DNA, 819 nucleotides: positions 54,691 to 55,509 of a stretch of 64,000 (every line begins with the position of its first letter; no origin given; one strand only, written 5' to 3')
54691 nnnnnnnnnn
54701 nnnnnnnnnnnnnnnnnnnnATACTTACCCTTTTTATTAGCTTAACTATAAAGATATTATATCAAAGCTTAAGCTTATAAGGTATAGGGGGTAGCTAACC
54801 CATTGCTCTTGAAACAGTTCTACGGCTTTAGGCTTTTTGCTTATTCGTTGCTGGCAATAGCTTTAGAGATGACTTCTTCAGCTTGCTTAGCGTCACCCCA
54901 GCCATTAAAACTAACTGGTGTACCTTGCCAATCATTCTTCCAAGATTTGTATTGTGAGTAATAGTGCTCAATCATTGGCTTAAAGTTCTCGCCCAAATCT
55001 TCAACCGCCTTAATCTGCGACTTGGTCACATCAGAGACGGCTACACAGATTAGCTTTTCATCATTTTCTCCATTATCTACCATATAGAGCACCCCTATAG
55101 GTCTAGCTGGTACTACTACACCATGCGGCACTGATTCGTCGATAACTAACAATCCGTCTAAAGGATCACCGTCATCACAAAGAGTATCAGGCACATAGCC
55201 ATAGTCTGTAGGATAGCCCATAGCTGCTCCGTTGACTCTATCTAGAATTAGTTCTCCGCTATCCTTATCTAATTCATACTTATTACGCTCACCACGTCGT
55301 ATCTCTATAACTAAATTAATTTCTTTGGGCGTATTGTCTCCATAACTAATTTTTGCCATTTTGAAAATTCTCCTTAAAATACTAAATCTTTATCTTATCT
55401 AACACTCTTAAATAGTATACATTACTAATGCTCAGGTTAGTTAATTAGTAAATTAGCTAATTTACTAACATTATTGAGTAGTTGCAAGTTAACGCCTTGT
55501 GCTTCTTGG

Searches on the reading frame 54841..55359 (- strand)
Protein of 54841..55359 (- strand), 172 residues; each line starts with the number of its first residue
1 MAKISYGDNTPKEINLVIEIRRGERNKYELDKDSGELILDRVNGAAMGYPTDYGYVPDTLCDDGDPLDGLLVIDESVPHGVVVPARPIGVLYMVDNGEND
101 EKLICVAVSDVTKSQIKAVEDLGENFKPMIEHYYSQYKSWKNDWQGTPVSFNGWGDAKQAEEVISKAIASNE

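Call 57: search_protein_families(library=pfam, proteins=[window:54841-55359:-], max_evalue=0.0001)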
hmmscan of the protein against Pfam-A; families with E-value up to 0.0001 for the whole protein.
window:54841-55359:- (172 aa): 1 family
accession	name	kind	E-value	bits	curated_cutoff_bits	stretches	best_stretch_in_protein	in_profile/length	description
PF00719.24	Pyrophosphatase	-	1.5e-47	161.7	23.5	1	17-169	2-150/153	Inorganic pyrophosphatase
